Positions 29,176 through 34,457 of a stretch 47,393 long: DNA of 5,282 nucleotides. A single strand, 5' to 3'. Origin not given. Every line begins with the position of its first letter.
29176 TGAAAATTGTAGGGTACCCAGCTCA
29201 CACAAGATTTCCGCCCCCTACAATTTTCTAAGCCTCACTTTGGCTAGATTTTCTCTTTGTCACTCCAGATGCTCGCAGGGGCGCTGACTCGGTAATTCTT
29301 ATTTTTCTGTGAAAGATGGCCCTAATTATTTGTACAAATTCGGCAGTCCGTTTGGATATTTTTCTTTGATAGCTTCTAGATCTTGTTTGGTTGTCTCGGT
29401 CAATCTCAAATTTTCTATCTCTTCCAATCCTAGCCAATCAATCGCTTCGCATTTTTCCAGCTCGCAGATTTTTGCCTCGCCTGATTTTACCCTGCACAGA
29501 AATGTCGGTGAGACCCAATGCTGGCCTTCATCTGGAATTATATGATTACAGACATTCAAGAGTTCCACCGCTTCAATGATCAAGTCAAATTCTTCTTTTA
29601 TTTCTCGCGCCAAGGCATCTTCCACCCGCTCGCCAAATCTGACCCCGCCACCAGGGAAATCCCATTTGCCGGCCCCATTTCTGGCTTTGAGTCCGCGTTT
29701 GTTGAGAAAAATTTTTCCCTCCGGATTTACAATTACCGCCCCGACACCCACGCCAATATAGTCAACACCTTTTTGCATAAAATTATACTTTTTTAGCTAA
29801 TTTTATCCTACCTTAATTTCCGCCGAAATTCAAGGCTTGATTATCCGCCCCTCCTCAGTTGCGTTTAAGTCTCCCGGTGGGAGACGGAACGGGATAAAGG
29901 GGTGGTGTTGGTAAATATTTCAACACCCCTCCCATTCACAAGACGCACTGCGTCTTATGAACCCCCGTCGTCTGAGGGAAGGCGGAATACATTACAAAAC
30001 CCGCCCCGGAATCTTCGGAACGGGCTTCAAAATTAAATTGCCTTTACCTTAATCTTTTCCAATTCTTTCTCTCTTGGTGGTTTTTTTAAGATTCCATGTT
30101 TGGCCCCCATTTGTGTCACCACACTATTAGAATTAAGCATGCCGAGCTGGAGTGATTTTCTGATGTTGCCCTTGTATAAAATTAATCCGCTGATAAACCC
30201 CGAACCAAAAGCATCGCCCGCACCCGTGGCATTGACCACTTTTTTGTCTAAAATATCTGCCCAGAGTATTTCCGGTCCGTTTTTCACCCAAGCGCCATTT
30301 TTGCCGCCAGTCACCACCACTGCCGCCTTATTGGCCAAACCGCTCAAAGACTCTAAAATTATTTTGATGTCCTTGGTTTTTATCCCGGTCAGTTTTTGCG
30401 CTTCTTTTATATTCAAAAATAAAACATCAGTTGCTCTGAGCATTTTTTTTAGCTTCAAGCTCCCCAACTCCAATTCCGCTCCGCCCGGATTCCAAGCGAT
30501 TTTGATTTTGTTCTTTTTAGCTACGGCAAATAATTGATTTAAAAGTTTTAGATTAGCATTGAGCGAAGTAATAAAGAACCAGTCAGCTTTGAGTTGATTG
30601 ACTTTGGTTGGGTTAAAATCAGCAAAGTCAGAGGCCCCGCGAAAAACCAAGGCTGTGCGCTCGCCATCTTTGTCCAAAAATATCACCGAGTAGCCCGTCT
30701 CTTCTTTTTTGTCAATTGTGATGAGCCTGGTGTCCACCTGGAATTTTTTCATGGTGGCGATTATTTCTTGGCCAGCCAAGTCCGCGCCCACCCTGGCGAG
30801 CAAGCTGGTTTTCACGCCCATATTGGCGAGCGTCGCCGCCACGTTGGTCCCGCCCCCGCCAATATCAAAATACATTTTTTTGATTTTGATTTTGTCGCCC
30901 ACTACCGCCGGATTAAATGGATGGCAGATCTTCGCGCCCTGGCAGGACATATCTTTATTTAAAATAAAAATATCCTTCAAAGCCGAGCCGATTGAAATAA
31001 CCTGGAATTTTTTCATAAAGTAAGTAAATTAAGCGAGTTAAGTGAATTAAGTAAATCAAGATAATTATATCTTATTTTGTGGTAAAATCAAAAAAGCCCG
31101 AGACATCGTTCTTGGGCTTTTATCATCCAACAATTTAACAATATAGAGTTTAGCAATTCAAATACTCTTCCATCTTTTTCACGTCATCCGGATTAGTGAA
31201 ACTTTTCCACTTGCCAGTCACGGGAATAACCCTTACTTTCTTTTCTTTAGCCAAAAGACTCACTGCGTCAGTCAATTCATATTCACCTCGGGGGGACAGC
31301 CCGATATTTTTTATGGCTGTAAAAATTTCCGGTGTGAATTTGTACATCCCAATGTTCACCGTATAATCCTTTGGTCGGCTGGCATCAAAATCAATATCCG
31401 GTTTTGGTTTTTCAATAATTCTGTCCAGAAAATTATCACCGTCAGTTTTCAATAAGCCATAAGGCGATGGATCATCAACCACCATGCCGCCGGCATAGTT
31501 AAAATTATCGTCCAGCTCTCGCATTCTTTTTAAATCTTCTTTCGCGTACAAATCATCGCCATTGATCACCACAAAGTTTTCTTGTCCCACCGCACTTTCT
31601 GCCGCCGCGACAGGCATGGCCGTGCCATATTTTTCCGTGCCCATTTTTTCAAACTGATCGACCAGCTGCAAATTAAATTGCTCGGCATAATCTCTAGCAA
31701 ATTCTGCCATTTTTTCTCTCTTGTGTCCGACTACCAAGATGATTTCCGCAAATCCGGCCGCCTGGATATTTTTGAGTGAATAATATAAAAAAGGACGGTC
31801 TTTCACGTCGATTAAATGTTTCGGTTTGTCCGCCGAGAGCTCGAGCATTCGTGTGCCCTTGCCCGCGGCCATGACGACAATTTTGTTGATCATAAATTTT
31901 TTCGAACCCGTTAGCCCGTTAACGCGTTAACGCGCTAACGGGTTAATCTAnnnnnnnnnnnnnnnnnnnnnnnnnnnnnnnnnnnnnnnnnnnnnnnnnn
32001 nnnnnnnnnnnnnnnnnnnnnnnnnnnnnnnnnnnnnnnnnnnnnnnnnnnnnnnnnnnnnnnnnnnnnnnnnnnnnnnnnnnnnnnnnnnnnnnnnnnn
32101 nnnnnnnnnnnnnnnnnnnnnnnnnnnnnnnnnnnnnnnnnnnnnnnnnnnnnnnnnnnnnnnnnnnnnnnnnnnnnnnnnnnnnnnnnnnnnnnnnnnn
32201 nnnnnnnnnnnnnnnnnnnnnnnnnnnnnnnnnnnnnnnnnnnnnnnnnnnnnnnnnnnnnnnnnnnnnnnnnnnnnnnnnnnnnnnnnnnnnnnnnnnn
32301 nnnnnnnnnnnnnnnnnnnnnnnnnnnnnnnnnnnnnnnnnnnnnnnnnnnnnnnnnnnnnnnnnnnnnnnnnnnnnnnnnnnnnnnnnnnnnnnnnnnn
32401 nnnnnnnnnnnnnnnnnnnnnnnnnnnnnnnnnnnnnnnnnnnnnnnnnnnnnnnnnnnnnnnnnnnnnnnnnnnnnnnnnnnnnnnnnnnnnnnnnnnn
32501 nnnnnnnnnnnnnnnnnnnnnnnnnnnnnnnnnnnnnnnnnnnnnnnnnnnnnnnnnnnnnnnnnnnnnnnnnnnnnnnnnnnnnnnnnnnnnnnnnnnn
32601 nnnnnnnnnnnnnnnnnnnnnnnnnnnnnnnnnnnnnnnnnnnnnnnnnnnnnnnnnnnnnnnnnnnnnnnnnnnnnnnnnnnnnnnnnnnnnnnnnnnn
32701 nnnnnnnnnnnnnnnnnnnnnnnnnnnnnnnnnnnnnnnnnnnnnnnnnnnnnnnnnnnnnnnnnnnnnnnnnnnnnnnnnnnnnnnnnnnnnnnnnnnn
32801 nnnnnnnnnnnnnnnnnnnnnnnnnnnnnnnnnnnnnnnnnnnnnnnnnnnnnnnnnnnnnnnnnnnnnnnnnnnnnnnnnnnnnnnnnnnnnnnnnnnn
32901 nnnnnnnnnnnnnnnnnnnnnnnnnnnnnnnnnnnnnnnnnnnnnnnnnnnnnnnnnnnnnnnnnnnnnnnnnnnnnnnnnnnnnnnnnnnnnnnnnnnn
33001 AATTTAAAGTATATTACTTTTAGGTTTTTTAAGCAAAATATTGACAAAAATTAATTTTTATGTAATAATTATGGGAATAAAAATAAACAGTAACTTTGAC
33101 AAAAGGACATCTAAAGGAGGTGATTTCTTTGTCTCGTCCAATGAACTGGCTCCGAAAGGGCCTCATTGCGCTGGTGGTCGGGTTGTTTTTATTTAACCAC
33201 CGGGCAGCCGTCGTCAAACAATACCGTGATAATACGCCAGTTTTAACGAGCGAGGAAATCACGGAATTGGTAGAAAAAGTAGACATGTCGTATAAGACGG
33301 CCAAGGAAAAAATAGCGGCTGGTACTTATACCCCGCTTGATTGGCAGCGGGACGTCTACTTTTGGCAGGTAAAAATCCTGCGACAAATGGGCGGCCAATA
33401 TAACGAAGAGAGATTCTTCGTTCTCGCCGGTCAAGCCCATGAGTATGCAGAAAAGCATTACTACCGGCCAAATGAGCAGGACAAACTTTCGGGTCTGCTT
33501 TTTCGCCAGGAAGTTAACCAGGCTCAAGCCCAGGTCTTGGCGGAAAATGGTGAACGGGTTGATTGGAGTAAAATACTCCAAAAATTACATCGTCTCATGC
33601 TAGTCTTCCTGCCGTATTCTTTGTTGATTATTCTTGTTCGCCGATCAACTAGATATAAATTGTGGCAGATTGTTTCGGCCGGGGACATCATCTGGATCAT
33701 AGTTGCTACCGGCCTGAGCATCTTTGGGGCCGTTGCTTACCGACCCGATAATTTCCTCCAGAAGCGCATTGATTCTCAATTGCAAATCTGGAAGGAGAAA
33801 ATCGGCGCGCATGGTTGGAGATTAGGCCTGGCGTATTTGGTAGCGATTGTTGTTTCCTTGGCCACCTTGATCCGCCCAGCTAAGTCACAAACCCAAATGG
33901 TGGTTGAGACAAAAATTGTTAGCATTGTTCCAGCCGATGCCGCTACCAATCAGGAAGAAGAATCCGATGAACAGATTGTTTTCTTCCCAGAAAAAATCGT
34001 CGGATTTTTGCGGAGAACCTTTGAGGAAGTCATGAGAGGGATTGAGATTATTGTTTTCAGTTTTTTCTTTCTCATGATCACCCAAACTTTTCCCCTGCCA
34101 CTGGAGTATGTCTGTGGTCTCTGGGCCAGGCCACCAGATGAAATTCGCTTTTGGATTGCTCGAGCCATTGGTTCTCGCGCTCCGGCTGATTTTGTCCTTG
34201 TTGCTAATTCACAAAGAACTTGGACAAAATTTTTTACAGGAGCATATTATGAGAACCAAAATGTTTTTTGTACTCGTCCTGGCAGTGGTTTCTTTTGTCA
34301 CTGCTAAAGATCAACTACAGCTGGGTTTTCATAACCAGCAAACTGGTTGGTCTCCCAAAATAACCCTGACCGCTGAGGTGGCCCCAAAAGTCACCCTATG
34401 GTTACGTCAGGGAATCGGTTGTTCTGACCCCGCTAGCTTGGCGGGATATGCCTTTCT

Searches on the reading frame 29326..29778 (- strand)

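Call 8: search_protein_families(library=pfam, proteins=[window:29326-29778:-], max_evalue=0.001)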
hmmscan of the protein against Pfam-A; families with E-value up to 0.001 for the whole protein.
window:29326-29778:- (150 aa): 3 families
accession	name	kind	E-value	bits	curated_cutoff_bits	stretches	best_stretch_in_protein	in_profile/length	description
PF00293.34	NUDIX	-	7.3e-21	75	21.1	1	10-126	4-123/134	NUDIX domain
PF14815.12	NUDIX_4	-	4.9e-07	30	35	1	14-131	3-108/113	NUDIX domain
PF22327.2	Nudt16-like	-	0.00099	19.5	27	0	37-125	33-122/161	U8 snoRNA-decapping enzyme-like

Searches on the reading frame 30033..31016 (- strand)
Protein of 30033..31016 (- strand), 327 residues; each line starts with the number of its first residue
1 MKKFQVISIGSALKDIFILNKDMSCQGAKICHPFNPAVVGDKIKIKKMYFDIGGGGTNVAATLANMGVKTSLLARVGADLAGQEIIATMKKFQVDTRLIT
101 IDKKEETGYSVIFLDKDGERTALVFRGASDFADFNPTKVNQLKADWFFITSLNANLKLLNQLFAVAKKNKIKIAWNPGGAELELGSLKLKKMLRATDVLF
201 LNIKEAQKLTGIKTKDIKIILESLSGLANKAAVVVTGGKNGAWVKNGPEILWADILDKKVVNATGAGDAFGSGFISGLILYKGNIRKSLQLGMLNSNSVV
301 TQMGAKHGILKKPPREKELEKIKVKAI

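Call 8: search_protein_families(library=pfam, proteins=[window:30033-31016:-], max_evalue=0.001)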
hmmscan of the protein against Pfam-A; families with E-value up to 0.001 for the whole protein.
window:30033-31016:- (327 aa): 1 family
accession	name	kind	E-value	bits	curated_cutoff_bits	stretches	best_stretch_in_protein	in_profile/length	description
PF00294.29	PfkB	-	9.1e-45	153.7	25.8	1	37-308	17-298/302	pfkB family carbohydrate kinase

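Call 55: search_protein_families(library=ncbifam, proteins=[window:30033-31016:-], max_evalue=0.00001)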
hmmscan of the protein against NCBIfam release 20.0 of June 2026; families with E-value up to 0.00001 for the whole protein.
window:30033-31016:- (327 aa): 23 families
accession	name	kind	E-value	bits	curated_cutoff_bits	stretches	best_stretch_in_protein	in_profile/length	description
TIGR02152.1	D_ribokin_bact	equivalog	1.4e-37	129.7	299.65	1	38-311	20-292/298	ribokinase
NF008353.0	PRK11142.1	equivalog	1.3e-26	93.8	341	1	40-311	26-295/307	ribokinase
NF041134.1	R1P_kin_Thcocales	equivalog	5.9e-25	88.3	500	1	41-310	25-273/291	ADP-dependent ribose-1-phosphate kinase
NF053626.1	RibKinHalex1628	equivalog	9e-24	84.5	330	1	51-303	36-276/293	ATP-dependent ribose-1-phosphate kinase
TIGR04382.1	myo_inos_iolC_N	equivalog_domain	4.2e-23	82.1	300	1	45-305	26-295/309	5-dehydro-2-deoxygluconokinase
NF006957.1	PRK09434.1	equivalog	2.6e-21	76.4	450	1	52-282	26-264/302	fructokinase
TIGR03168.1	1-PFK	subfamily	3.1e-21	75.6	216.4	1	40-308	22-290/305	hexose kinase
TIGR03828.1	pfkB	equivalog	2.3e-19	69.5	292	1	43-307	25-289/305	1-phosphofructokinase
NF040938.1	KDG_KDGal_kin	equivalog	1.5e-15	57.1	400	1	188-320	175-300/305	bifunctional 2-dehydro-3-deoxygluconokinase/2-dehydro-3-deoxygalactonokinase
TIGR02198.1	rfaE_dom_I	equivalog_domain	3.2e-15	56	345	2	44-107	39-101/315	D-glycero-beta-D-manno-heptose-7-phosphate kinase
NF041332.1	KDG_KDGal_kin_Halo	equivalog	6.9e-15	55.3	440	1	46-292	26-284/320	bifunctional 2-dehydro-3-deoxygluconokinase/2-dehydro-3-deoxygalactonokinase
NF041164.1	NucKinThplmales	equivalog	1.5e-14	53.9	450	1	40-302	25-274/295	nucleoside kinase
NF047869.1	myo_kin_aldol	exception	3.3e-13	48.9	600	1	50-127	36-112/586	bifunctional 5-dehydro-2-deoxygluconokinase/5-dehydro-2-deoxyphosphogluconate aldolase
NF041320.1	pfkB_Halo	equivalog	5.9e-13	48.9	400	1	198-316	174-293/302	1-phosphofructokinase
NF041633.1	trifunc_aldol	exception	2.8e-12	45.8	700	1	47-217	267-450/580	KHG/KDPG aldolase/sugar kinase fusion protein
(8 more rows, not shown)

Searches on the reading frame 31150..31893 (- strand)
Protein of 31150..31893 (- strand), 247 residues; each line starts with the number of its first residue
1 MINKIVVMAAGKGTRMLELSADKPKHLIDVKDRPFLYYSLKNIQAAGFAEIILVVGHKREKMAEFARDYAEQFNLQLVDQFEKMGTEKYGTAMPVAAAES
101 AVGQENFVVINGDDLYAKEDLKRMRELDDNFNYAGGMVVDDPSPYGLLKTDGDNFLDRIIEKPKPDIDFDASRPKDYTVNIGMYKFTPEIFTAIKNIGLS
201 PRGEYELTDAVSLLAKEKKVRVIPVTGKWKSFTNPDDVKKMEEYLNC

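Call 8: search_protein_families(library=pfam, proteins=[window:31150-31893:-], max_evalue=0.001)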
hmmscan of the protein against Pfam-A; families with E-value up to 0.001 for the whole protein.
window:31150-31893:- (247 aa): 3 families
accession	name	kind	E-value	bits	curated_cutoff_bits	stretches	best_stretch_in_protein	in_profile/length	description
PF00483.29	NTP_transferase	-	1e-29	104.3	21.2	1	5-230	2-227/245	Nucleotidyl transferase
PF12804.13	NTP_transf_3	-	9.8e-11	42.5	27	1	6-123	2-106/160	MobA-like NTP transferase domain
PF01128.25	IspD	-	3.9e-06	27.2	27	1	5-62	3-59/221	2-C-methyl-D-erythritol 4-phosphate cytidylyltransferase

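Call 55: search_protein_families(library=ncbifam, proteins=[window:31150-31893:-], max_evalue=0.00001)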
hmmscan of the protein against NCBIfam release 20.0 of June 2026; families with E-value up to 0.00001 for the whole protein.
window:31150-31893:- (247 aa): 34 families (the best 25 are shown)
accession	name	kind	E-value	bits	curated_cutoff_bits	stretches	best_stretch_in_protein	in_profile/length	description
TIGR03992.1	Arch_glmU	subfamily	2.7e-49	168.1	292.1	1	4-242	2-224/393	bifunctional sugar-1-phosphate nucleotidylyltransferase/acetyltransferase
NF041173.1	Sug_nt_acttase_Thmprot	equivalog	2.5e-40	138.7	600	1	4-240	2-222/405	bifunctional sugar-1-phosphate nucleotidylyltransferase/acetyltransferase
NF041313.1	UDPGP_AglF_Halo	equivalog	5.7e-37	127.4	400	1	5-243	3-232/234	UTP--glucose-1-phosphate uridylyltransferase AglF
TIGR01208.1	rmlA_long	equivalog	2e-36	125.6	320.25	1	4-241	1-230/353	glucose-1-phosphate thymidylyltransferase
TIGR01099.1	galU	equivalog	5.4e-24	85.2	326.8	2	88-228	104-248/261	UTP--glucose-1-phosphate uridylyltransferase GalU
TIGR01173.1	glmU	equivalog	2.1e-22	79.6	366.85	1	4-222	2-211/452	bifunctional UDP-N-acetylglucosamine diphosphorylase/glucosamine-1-phosphate N-acetyltransferase GlmU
NF010933.0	PRK14353.1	equivalog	4.8e-21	74.9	505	1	5-223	8-219/453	bifunctional UDP-N-acetylglucosamine diphosphorylase/glucosamine-1-phosphate N-acetyltransferase GlmU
NF010934.1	PRK14354.1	equivalog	2e-19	69.4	450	1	5-223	2-212/447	bifunctional UDP-N-acetylglucosamine diphosphorylase/glucosamine-1-phosphate N-acetyltransferase GlmU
NF010932.0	PRK14352.1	equivalog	5.3e-19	68.2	611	1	5-225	9-225/488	bifunctional UDP-N-acetylglucosamine diphosphorylase/glucosamine-1-phosphate N-acetyltransferase GlmU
NF010936.0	PRK14356.1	equivalog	2.1e-18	66.5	666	1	5-243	8-241/456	bifunctional UDP-N-acetylglucosamine diphosphorylase/glucosamine-1-phosphate N-acetyltransferase GlmU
NF010939.0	PRK14359.1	equivalog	2.4e-18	66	592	1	4-232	4-217/430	bifunctional UDP-N-acetylglucosamine diphosphorylase/glucosamine-1-phosphate N-acetyltransferase GlmU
TIGR01207.1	rmlA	equivalog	1.1e-17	64.1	360.65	1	6-220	3-209/286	glucose-1-phosphate thymidylyltransferase RfbA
NF010935.0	PRK14355.1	equivalog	3e-17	62.4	718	1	5-221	6-214/459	bifunctional UDP-N-acetylglucosamine diphosphorylase/glucosamine-1-phosphate N-acetyltransferase GlmU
NF045761.1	NAMPUrTaseMurU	equivalog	1e-16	61.5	250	1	4-143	2-141/226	N-acetylmuramate alpha-1-phosphate uridylyltransferase MurU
NF052502.1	man1P_GTase_Rv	exception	1.5e-16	60.2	440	1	5-237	3-222/352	mannose-1-phosphate guanylyltransferase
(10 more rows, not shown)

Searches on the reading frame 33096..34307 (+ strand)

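Call 8: search_protein_families(library=pfam, proteins=[window:33096-34307:+], max_evalue=0.001)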
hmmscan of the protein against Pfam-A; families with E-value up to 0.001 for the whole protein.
window:33096-34307:+ (403 aa): 0 families

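Call 55: search_protein_families(library=ncbifam, proteins=[window:33096-34307:+], max_evalue=0.00001)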
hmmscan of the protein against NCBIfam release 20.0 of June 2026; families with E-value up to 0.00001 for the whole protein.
window:33096-34307:+ (403 aa): 0 families

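Call 70: search_protein_families(library=pfam, proteins=[window:33096-34307:+], max_evalue=0.1)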
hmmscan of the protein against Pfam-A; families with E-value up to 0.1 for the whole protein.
window:33096-34307:+ (403 aa): 1 family
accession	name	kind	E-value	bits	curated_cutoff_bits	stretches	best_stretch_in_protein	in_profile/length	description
PF07564.17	DUF1542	-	0.084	13.3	24.3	1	45-75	21-51/77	Domain of Unknown Function (DUF1542)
